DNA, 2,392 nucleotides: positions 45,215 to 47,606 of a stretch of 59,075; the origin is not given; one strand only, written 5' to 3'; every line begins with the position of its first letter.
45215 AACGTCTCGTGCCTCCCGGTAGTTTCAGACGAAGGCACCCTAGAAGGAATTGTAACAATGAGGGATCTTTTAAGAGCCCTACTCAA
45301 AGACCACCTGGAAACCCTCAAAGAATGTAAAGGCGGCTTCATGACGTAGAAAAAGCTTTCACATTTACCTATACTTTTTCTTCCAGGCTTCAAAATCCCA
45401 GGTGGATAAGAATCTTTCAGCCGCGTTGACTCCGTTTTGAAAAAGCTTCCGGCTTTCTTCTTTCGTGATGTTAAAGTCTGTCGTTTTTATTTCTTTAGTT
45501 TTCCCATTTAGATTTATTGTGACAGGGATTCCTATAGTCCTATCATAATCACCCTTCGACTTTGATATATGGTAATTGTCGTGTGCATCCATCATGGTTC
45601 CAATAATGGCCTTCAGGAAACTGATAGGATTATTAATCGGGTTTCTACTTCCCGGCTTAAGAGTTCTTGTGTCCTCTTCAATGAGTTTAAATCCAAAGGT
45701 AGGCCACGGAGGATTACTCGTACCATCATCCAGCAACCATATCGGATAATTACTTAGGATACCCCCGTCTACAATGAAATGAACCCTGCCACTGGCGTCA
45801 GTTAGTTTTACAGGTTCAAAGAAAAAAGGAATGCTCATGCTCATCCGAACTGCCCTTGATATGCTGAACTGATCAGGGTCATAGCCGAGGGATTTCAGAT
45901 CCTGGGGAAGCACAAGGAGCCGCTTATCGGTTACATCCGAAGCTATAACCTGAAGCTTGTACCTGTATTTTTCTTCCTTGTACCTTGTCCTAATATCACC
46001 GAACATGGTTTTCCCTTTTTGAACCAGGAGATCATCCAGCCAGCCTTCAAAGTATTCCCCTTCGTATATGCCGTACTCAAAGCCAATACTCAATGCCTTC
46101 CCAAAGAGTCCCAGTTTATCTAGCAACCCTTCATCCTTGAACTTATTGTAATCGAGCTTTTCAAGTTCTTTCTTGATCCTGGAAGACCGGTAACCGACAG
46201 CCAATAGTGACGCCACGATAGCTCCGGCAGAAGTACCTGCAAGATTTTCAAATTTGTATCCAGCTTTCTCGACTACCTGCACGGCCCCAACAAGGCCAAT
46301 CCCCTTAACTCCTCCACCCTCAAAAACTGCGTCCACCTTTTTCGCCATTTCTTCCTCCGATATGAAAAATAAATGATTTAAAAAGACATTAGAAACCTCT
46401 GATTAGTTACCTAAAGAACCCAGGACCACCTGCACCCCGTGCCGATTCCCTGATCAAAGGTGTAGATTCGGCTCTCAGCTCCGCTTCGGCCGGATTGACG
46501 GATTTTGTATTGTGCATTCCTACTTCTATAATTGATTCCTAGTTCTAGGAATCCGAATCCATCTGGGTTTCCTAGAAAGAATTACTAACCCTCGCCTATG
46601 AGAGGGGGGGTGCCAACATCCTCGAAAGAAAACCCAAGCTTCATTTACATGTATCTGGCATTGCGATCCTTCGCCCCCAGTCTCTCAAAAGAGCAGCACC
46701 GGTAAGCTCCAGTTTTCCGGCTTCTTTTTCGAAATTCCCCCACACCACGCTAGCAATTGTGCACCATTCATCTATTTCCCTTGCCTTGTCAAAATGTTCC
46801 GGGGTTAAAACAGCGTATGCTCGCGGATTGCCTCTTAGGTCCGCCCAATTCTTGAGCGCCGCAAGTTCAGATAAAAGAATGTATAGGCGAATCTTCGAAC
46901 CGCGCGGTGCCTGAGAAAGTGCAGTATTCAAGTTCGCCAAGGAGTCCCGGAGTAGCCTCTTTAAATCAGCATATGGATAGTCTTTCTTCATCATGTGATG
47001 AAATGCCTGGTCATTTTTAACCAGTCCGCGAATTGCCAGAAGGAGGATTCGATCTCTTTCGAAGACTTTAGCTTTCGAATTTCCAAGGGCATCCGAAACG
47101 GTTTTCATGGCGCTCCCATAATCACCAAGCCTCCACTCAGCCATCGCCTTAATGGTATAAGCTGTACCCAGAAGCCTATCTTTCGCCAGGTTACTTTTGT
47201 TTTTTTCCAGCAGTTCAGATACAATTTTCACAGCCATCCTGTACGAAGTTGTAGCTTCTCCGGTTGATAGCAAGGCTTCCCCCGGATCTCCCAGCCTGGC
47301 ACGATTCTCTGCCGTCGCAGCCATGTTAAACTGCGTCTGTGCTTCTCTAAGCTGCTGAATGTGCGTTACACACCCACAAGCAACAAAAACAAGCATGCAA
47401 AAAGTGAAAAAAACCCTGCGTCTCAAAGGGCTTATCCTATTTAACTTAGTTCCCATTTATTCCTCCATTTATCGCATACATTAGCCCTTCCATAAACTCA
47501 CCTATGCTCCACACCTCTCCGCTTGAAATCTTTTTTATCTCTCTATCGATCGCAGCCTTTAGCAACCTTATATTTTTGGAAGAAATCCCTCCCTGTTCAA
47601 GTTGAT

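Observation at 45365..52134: Candidate uncharacterised envelope-targeting module: patatin phospholipase, lipoprotein, 601-aa helical protein, 495-aa coiled-coil membrane protein and Amidase_3 with a novel N-domain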

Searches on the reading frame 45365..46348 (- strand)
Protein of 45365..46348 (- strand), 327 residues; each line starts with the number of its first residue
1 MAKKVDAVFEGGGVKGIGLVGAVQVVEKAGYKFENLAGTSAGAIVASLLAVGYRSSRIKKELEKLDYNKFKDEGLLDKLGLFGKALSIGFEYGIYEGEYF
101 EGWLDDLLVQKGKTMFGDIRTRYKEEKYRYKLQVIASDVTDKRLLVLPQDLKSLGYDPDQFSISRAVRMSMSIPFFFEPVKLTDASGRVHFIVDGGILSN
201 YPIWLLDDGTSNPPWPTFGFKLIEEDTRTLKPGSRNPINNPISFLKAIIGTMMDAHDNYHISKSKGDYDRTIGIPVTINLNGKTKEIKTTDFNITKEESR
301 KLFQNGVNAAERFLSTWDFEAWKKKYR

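Call 3: search_protein_families(library=pfam, proteins=[window:45365-46348:-], max_evalue=1)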
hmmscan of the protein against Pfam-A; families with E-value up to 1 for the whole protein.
window:45365-46348:- (327 aa): 1 family
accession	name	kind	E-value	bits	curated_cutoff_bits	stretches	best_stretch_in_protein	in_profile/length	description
PF01734.28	Patatin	-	3.1e-32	112.8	27.7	1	8-206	2-190/191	Patatin-like phospholipase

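Call 4: search_protein_families(library=padloc, proteins=[window:45365-46348:-], max_evalue=1)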
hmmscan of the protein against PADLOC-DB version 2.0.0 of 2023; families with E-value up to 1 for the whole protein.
window:45365-46348:- (327 aa): 3 families
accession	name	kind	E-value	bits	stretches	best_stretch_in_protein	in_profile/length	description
PDLC00758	Effector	-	4.4e-11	40.7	1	10-204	12-190/331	Phospholipase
PDLC00755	Effector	-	2.4e-09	34.7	2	9-61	16-73/311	Phospholipase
PDLC00757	Effector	-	4e-07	27.7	1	10-204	16-195/331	Phospholipase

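Call 5: search_protein_families(library=ncbifam, proteins=[window:45365-46348:-], max_evalue=1)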
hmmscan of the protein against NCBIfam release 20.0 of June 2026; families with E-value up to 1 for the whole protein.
window:45365-46348:- (327 aa): 4 families
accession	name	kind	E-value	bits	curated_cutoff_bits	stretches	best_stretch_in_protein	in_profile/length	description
NF043045.1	T4SS_VpdC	equivalog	9.1e-17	60.4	1000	3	7-66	308-367/880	Dot/Icm T4SS effector VpdC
NF053870.1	DS2_1_antiphage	equivalog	7.6e-09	35.3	400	1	9-61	5-62/299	anti-phage phospholipase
NF041079.1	CBASS_lipase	equivalog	2.3e-06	27.1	200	1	10-203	7-181/317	CBASS cGAMP-activated phospholipase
NF007623.0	PRK10279.1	equivalog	0.0011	18.2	272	1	4-51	5-52/301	patatin-like phospholipase RssA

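Call 47: search_solved_structures(query=window:45365-46348:-, max_evalue=0.01, show_alignments=1)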
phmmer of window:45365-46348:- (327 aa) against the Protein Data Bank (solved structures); distinct sequences matched with E-value up to 0.01: 7.
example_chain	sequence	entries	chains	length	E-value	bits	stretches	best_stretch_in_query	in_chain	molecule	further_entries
5fqu_A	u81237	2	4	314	8.2e-11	44.9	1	4-68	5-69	PATATIN-LIKE PROTEIN, PLPD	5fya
4kyi_A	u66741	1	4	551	3.8e-10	42.8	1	8-73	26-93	VipD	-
4akf_A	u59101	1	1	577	4.3e-10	42.6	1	8-73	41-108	VIPD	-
9iom_A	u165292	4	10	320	2.9e-06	30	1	9-58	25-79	cUMP-AMP-activated phospholipase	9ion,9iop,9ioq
4akx_B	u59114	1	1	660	3.3e-05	26.5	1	7-82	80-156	EXOU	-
3tu3_B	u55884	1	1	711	4.3e-05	26.2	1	7-82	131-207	ExoU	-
4qmk_A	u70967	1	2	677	6.6e-05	25.5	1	7-60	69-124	Type III secretion system effector protein ExoU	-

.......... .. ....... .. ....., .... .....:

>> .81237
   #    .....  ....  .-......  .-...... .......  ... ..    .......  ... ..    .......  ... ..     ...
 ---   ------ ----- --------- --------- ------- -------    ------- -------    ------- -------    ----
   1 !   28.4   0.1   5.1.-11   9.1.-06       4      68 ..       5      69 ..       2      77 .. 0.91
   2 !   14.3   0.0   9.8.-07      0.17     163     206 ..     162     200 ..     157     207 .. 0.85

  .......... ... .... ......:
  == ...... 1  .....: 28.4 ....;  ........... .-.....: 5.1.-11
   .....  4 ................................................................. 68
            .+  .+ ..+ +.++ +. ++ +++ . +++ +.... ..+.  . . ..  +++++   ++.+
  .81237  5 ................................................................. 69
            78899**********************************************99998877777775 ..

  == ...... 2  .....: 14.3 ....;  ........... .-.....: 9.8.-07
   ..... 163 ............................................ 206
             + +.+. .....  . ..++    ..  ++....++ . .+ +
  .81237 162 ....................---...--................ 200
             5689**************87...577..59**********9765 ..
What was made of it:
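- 45365..46348 (-): Signal-less patatin-like phospholipase with an intact Ser40/Asp194 dyad. PF01734, 113 bits (call 3); alignment to PlpD, VipD and ExoU (call 47).
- On Patatin-like phospholipase (PF01734): GGGVKG at 11-16, GTSAG with Ser40 and DGG with Asp194, seen in the sequence and in the alignment to PlpD (call 47).
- Checked: It has GGGVKG (residues 11-16), GTSAG (Ser40) and DGG (Asp194); these are read from the sequence and from the alignment to PlpD (call 47).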

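Call 48: search_protein_families(library=phrogs, proteins=[window:45365-46348:-], max_evalue=0.1)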
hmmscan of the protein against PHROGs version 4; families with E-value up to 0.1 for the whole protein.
window:45365-46348:- (327 aa): 1 family
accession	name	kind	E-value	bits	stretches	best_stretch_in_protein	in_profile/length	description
phrog_22973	-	moron, auxiliary metabolic gene and host takeover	0.017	15.1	1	125-201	237-313/496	glycosyltransferase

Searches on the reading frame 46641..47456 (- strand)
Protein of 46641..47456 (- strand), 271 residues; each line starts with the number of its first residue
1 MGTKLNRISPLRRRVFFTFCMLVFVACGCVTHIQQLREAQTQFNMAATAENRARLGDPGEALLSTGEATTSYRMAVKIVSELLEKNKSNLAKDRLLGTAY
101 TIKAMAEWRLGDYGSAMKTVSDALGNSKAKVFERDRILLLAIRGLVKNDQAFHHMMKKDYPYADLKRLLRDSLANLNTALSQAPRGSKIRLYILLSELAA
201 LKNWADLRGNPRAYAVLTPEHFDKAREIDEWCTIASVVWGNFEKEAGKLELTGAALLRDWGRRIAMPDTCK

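Call 3: search_protein_families(library=pfam, proteins=[window:46641-47456:-], max_evalue=1)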
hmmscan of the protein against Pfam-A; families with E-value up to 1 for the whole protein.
window:46641-47456:- (271 aa): 2 families
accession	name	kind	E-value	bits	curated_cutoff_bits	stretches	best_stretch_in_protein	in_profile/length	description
PF22205.1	Csm6_6H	-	0.045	14.3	27.6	1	71-122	17-65/93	Csm6 6H domain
PF13428.12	TPR_14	-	0.11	13.7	23.5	0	100-124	4-28/44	Tetratricopeptide repeat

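Call 4: search_protein_families(library=padloc, proteins=[window:46641-47456:-], max_evalue=1)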
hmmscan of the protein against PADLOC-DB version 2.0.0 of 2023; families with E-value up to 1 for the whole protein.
window:46641-47456:- (271 aa): 0 families

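Call 5: search_protein_families(library=ncbifam, proteins=[window:46641-47456:-], max_evalue=1)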
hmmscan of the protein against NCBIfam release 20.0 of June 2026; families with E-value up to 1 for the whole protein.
window:46641-47456:- (271 aa): 2 families
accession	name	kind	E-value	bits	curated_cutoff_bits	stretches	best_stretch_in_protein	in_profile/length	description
TIGR03634.1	arc_protsome_B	equivalog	0.1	12.2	224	1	128-193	32-97/185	archaeal proteasome endopeptidase complex subunit beta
NF042912.1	Amuc_1098_fam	equivalog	0.13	10.2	750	1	37-126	29-118/805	Amuc_1098 family type IV pilus outer membrane protein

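Call 40: find_homologous_proteins(query=window:46641-47456:-)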
Query window:46641-47456:- (271 aa): 29 proteins with E <= 0.001 among 2457 candidates.
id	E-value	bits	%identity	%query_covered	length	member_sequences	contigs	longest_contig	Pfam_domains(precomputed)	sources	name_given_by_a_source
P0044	7.8e-177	604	100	100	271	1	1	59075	-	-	-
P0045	2.3e-104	367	62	100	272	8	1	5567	-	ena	-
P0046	1.0e-93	332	56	100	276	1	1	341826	-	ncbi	-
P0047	1.4e-91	325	58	90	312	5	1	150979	-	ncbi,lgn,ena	-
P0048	4.4e-89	317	58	89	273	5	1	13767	-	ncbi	-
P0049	7.2e-70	254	47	96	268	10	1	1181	-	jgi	jgi:tetratricopeptide (TPR) repeat protein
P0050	1.8e-69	253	47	97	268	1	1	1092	-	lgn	-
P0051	3.8e-69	251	45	96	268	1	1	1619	-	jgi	jgi:tetratricopeptide (TPR) repeat protein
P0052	1.1e-68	250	46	95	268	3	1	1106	-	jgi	jgi:tetratricopeptide (TPR) repeat protein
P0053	1.2e-68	250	47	95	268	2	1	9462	-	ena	-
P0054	6.4e-68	247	47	95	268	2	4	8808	-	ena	-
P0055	9.1e-68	247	46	96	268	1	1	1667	-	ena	-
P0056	1.5e-67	246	45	96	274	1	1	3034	-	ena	-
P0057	5.7e-67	244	46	95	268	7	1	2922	-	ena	-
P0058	4.7e-66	241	45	99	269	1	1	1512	-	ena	-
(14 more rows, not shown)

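Call 45: search_solved_structures(query=A2, max_evalue=10)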
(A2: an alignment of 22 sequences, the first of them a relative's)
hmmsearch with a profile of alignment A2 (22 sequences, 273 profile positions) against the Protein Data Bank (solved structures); distinct sequences matched with E-value up to 10: 13.
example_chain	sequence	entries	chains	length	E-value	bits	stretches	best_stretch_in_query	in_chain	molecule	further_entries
2ymu_A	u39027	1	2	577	2.6e-10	43.4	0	119-145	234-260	WD-40 REPEAT PROTEIN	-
7bid_A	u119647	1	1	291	2.6e-07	33.6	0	117-145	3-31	v31WRAP-T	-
7bie_A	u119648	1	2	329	9.4e-07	31.8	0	119-145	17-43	nvWRAP-T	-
7bif_A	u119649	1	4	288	2.3e-05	27.2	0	119-145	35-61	v22WRAP-T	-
7big_A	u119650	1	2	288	2.7e-05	27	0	119-145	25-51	v13WRAP-T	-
6r60_A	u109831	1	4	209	9.2e-05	25.2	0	119-145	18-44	WD-40 repeat protein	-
6r5y_A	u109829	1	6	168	0.0011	21.7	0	119-145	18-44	WD-40 repeat protein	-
6r5z_A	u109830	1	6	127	0.018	17.7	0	119-145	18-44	9-bladed beta-propeller formed by three 3-bladed fragments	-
8b6g_CI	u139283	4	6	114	0.13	14.9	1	37-65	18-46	DUF4885 domain-containing protein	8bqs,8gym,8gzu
6r5x_A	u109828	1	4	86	0.4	13.3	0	119-145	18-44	WD-40 repeat protein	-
6k3b_B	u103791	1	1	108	0.62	12.7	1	154-192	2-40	Uncharacterized protein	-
2lfw_A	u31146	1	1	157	0.92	12.1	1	129-182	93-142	PhyR sigma-like domain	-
5fgm_A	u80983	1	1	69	0.96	12.1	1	175-215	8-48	ECF RNA polymerase sigma factor SigR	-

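Call 48: search_protein_families(library=phrogs, proteins=[window:46641-47456:-], max_evalue=0.1)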
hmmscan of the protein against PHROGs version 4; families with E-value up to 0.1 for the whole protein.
window:46641-47456:- (271 aa): 0 families

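Call 54: predict_structure(alignment_id=A2)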
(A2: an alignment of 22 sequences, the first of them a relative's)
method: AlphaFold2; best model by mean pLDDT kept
length: 271 residues; sequences in the alignment: 22
mean_pLDDT: 91.5   pTM: 0.82
mean pLDDT of the five models: 91.5, 91.0, 90.8, 90.1, 89.5
residues with pLDDT >= 90: 208; 70-90: 47; 50-70: 13; < 50: 3
segments of 3 or more residues with pLDDT < 50: 1-3
pLDDT, mean of each block of 10 residues (from residue 1): 55 80 65 95 95 80 90 98 95 95 98 98 90 95 98 98 98 98 92 97 97 96 96 97 93 92 92 75
secondary structure, 60 per line:
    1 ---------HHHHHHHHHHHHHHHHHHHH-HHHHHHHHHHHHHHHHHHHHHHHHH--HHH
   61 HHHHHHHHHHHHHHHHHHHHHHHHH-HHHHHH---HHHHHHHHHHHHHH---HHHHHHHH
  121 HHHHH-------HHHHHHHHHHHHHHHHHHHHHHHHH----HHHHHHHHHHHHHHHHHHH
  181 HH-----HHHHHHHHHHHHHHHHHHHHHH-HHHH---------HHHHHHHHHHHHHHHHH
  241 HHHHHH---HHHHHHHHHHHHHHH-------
elements in order: H10-29 H31-55 H58-85 H87-92 H96-109 H113-125 H133-157 H162-182 H188-209 H211-214 H224-246 H250-264

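Call 60: fold_search(model_id=the predicted structure, library=pdb)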
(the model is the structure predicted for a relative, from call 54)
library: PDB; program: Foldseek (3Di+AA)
matches with E <= 10: 719; with E <= 0.001: 0
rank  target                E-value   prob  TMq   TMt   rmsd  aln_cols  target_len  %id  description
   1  5n5r_A                8.2e-03  1.00  0.36  0.40  15.4       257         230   15  14-3-3 sigma in complex with TAZ pS89 peptide and fragment NV1 (released 2017-07-19)
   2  5n5t_A                1.3e-02  1.00  0.35  0.40  15.3       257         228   15  14-3-3 sigma in complex with TAZ pS89 peptide and fragment NV2 (released 2017-07-19)
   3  3t0l                  1.4e-02  1.00  0.32  0.36  15.3       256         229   13  Small-molecule inhibitors of 14-3-3 protein-protein interactions from virtual screening (released 2012-12-26)
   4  7dkh_A                1.5e-02  1.00  0.45  0.16   8.4       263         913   14  Crystal structure of the Ctr9/Paf1/Cdc73/Rtf1 quaternary complex (released 2021-11-24)
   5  9fvp_A                1.7e-02  1.00  0.36  0.41  15.0       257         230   14  Crystal structure of 14-3-3 sigma in complex with Tau pS214 peptide and covalent stabilizer JS24 (released 2025-07-09)
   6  7njb_A                1.7e-02  1.00  0.35  0.40  15.4       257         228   15  14-3-3 sigma with RelA/p65 binding site pS45 and covalently bound TCF521-132 (released 2021-06-09)
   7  6rm5_A                1.8e-02  1.00  0.36  0.40  15.3       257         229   15  Fragment AZ-016 binding at the p53pT387/14-3-3 sigma interface (released 2020-06-17)
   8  4iea_A                1.8e-02  1.00  0.35  0.39  15.5       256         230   14  14-3-3 isoform sigma in complex with a phosphorylated C-RAF peptide (released 2013-09-25)
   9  7nsv_A                1.9e-02  1.00  0.36  0.41  14.7       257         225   14  14-3-3 sigma with p65 (RelA) binding site pS45 and covalently bound PC2046 (released 2021-06-16)
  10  7oqw_A                2.0e-02  1.00  0.34  0.38  14.2       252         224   14  Ternary complex of 14-3-3 sigma, Amot-p130 phosphopeptide, and WQ178 (released 2022-06-22)
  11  6rhc_A                2.1e-02  1.00  0.36  0.40  14.9       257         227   14  Fragment AZ-003 binding at the TAZpS89/14-3-3 sigma interface (released 2020-06-17)
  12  6siq_A                2.1e-02  1.00  0.34  0.39  15.0       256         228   13  Fragment AZ-012 binding at the p53pT387/14-3-3 sigma interface (released 2020-06-17)
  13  4dhq                  2.1e-02  1.00  0.35  0.40  15.1       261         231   14  Small-molecule inhibitors of 14-3-3 protein-protein interactions from virtual screening (released 2013-07-31)
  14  7nnd_A                2.6e-02  1.00  0.36  0.40  16.1       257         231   15  Crystal structure of 14-3-3 sigma in complex with 13mer Amot-p130 peptide and fragment 09 (released 2022-01-12)
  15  8rrm_A                2.6e-02  1.00  0.36  0.40  16.2       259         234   13  tripartite complex between 14-3-3 sigma, Fusicoccin-A, and a phosphopeptide optimized for a Fusicoccin-mediated stabil (released 2025-02-12)
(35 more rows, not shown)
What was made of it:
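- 46641..47456 (-): 271-aa basic TPR-like lipoprotein. It is core component 2 and is translationally coupled to the 601-aa gene. AlphaFold2 pLDDT 91.5, 12 helices; best Foldseek matches are 14-3-3 and TPR solenoids, E ~1e-2 (calls 54, 60).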
